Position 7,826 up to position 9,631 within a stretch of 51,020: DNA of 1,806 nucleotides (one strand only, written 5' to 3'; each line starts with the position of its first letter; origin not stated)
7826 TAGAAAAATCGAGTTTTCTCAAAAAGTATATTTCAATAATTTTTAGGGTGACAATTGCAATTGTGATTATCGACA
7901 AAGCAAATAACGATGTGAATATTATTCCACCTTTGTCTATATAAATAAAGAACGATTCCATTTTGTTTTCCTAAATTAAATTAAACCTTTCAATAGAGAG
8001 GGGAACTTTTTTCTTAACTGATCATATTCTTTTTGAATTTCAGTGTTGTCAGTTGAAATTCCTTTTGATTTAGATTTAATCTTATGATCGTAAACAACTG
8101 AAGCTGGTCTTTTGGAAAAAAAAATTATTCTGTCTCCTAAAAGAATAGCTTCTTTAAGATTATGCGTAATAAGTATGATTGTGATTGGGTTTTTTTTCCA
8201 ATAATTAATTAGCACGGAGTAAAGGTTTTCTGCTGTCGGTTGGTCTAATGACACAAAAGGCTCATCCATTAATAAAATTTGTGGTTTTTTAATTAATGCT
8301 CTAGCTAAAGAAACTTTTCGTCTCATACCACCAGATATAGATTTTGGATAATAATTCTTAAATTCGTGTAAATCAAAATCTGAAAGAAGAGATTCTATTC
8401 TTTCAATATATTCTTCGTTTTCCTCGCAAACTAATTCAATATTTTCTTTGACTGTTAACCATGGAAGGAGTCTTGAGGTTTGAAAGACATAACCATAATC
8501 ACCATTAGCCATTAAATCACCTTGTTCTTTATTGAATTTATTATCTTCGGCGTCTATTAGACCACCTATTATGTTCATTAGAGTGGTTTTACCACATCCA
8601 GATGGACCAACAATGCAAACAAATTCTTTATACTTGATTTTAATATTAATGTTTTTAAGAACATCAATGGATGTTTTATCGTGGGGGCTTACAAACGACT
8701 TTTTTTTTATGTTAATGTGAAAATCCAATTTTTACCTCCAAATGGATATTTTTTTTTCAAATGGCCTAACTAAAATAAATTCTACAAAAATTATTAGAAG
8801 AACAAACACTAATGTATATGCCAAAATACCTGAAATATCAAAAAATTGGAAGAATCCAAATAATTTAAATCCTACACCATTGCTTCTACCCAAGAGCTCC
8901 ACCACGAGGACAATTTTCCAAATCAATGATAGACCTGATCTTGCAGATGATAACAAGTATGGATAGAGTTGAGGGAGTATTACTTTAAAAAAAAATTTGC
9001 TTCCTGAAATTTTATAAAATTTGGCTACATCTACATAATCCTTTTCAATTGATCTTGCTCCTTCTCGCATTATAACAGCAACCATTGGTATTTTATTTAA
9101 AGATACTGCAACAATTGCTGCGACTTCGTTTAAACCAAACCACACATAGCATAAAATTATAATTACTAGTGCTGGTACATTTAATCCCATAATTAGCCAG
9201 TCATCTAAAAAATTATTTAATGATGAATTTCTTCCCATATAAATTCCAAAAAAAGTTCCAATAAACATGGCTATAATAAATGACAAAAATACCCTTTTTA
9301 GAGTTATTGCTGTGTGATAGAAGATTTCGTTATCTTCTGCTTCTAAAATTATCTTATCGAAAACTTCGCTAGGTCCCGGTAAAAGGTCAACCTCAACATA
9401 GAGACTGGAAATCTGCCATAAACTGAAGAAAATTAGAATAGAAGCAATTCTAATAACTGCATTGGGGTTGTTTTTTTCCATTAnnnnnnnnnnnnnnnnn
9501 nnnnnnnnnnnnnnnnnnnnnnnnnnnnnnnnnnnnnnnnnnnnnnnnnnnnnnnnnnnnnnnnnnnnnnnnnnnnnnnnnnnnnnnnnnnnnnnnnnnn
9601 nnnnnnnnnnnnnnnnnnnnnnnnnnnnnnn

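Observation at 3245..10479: ABC importer and ExbB-ExbD-ExbD-TonB packed as one seven-gene string, followed by a porin-like OMP and a lipoprotein, with no TonB-dependent receptor in the window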

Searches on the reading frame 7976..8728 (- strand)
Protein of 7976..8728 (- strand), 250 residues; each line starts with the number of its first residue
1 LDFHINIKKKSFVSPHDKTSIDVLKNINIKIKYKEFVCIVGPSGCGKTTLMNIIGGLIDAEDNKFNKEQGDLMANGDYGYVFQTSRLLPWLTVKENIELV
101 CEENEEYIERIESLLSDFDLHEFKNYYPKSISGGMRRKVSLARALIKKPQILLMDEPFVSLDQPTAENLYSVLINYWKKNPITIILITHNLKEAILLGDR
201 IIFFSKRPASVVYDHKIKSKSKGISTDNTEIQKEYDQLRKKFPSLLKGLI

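Call 3: search_protein_families(library=pfam, proteins=[window:7976-8728:-], max_evalue=0.01)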
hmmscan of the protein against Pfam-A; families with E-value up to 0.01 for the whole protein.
window:7976-8728:- (250 aa): 15 families
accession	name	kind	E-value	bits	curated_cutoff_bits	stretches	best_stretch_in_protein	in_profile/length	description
PF00005.33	ABC_tran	-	2e-29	103.4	25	1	24-158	1-136/137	ABC transporter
PF13304.12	AAA_21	-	6.2e-09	36.8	27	2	130-191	237-300/304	AAA domain, putative AbiEii toxin, Type IV TA system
PF13476.12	AAA_23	-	1.3e-05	26.4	27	1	23-110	17-92/201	AAA domain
PF13175.12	AAA_15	-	0.00015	22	32.1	1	25-211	15-212/374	AAA ATPase domain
PF00004.35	AAA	-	0.00046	21.1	21.2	1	37-190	1-110/131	ATPase family associated with various cellular activities (AAA)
PF13401.12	AAA_22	-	0.00064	20.5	27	1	33-156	4-92/130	AAA domain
PF02463.25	SMC_N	-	0.0011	18.8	40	0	29-54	18-44/220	RecF/RecN/SMC N terminal domain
PF03193.22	RsgA_GTPase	-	0.0021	18.3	30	1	22-62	95-134/174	RsgA GTPase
PF13166.12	AAA_13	-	0.0021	17.3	36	0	143-238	521-621/713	AAA domain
PF00931.28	NB-ARC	-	0.0022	17.7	23.5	1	32-55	16-39/248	NB-ARC domain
PF13555.12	AAA_29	-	0.0024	18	27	1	28-67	16-56/61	P-loop containing region of AAA domain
PF01695.23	IstB_IS21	-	0.0032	17.4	24.1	0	17-51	76-109/238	IstB-like ATP binding protein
PF09439.16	SRPRB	-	0.0056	16.5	25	0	33-52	2-21/178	Signal recognition particle receptor beta subunit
PF13521.12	AAA_28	-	0.0064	17.2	27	0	37-54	2-19/164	AAA domain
PF01637.24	ATPase_2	-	0.009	16.3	33.2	0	34-54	20-40/225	ATPase domain predominantly from Archaea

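Call 4: search_protein_families(library=ncbifam, proteins=[window:7976-8728:-], max_evalue=0.01)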
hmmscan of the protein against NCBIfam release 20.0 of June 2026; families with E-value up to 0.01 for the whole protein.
window:7976-8728:- (250 aa): 194 families (the best 25 are shown)
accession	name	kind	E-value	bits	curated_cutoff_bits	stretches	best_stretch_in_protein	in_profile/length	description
NF040729.1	ABC_ATP_SaoA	equivalog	6.8e-51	173.1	360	1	7-243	4-240/248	ABC transporter ATP-binding protein SaoA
TIGR03265.1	PhnT2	equivalog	1.1e-45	156.4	457.7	1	20-204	16-208/353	putative 2-aminoethylphosphonate ABC transporter ATP-binding protein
TIGR01184.1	ntrCD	subfamily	7.8e-44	150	291.8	1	24-212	1-196/230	nitrate ABC transporter ATP-binding protein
NF008421.0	PRK11248.1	equivalog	6.6e-43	147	357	1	22-214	15-212/255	taurine ABC transporter ATP-binding subunit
TIGR01186.1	proV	subfamily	2.1e-40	139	326.6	1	24-204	9-203/363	betaine/proline/choline family ABC transporter ATP-binding protein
NF008420.0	PRK11247.1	equivalog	7.2e-39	133.5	395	1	22-205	26-208/257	aliphatic sulfonates ABC transporter ATP-binding protein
NF040840.2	tungstate_WtpC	equivalog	9e-38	130.4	440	1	24-205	16-205/347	tungstate ABC transporter ATP-binding protein WtpC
NF043075.1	MMSYN1_0197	equivalog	2e-37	128.9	550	1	22-205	16-207/341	spermidine/putrescine ABC transporter ATP-binding protein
TIGR00968.1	3a0106s01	subfamily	1.6e-36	126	342.75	1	20-206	12-206/237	sulfate ABC transporter ATP-binding protein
TIGR02982.1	heterocyst_DevA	subfamily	1.1e-35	123.2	295.8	1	5-202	2-212/220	ABC exporter ATP-binding subunit, DevA family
NF006987.0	PRK09452.1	equivalog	1.8e-35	122.4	482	1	22-205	31-222/378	spermidine/putrescine ABC transporter ATP-binding protein PotA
NF040933.2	ABC_arch_GlcV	equivalog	5.9e-34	117.5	450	1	7-203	5-214/357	glucose ABC transporter ATP-binding protein GlcV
TIGR03608.1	L_ocin_972_ABC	subfamily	6e-34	117.3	254.85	1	20-192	10-195/206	putative bacteriocin export ABC transporter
NF038007.1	ABC_ATP_DarD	equivalog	2e-33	115.7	375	1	9-203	8-212/218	darobactin export ABC transporter ATP-binding protein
TIGR02211.1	LolD_lipo_ex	equivalog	3.4e-33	115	307.75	1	16-192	13-203/221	lipoprotein-releasing ABC transporter ATP-binding protein LolD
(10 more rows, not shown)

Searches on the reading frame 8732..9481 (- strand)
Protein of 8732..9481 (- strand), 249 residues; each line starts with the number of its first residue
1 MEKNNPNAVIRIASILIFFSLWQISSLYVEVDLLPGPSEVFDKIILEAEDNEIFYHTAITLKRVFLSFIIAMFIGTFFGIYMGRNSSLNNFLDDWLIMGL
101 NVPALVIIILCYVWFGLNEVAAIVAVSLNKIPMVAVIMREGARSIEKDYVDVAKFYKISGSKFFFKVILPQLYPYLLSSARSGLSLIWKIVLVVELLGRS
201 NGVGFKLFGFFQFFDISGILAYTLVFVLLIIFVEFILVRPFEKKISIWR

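Call 3: search_protein_families(library=pfam, proteins=[window:8732-9481:-], max_evalue=0.01)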
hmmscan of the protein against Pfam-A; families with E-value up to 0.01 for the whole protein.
window:8732-9481:- (249 aa): 1 family
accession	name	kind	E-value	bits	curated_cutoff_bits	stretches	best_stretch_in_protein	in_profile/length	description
PF00528.27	BPD_transp_1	-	1.5e-26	93.7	26.4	1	75-237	1-175/184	Binding-protein-dependent transport system inner membrane component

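Call 4: search_protein_families(library=ncbifam, proteins=[window:8732-9481:-], max_evalue=0.01)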
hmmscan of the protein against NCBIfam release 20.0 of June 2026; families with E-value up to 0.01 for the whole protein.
window:8732-9481:- (249 aa): 15 families
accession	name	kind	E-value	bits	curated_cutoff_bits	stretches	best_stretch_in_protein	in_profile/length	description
NF040733.1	ABC_perm_U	equivalog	8e-29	100.9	295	1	4-249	4-249/251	ABC transporter permease subunit SaoP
NF008470.0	PRK11365.1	equivalog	1.3e-24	87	347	1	19-227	22-232/263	aliphatic sulfonate ABC transporter permease SsuC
NF007545.0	PRK10160.1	equivalog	4.6e-23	82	342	1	10-248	26-270/275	taurine ABC transporter permease TauC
TIGR01183.1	ntrB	equivalog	1e-20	74.3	209.05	1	50-227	12-188/202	nitrate ABC transporter permease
TIGR03416.1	ABC_choXWV_perm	equivalog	2.2e-11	43.7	363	1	53-234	84-264/267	choline ABC transporter permease subunit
TIGR01097.1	PhnE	equivalog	1.2e-10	41.3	216.7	1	13-236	11-243/252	phosphonate ABC transporter, permease protein PhnE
NF008196.0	PRK10952.1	equivalog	7.3e-09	34.9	439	1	15-197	112-286/356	glycine betaine/L-proline ABC transporter permease ProW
NF045474.1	Opp2C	equivalog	9.2e-09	35.2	300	1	53-185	35-169/236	nickel transporter permease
NF011691.0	PRK15111.1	equivalog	9.2e-08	32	379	1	66-186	108-226/296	putrescine export ABC transporter permease SapC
NF043080.1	MMSYN1_0166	equivalog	1.3e-05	24.3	370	1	52-179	97-225/307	oligopeptide ABC transporter permease OppC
TIGR02141.1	modB_ABC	equivalog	2.3e-05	24.1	182.6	1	60-179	3-140/208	molybdate ABC transporter permease subunit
TIGR01581.1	Mo_ABC_porter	hypoth_equivalog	0.00012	21.7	210.3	1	118-179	102-163/225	ABC transporter permease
NF007376.0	PRK09881.1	equivalog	0.00018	20.6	434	1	58-171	98-209/298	D,D-dipeptide ABC transporter permease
NF011662.0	PRK15082.1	equivalog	0.0013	18.1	484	1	53-171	96-216/303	glutathione ABC transporter permease GsiD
TIGR03003.1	ectoine_ehuD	equivalog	0.0017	18.3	205.2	1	53-229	13-202/212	ectoine/hydroxyectoine ABC transporter permease subunit EhuD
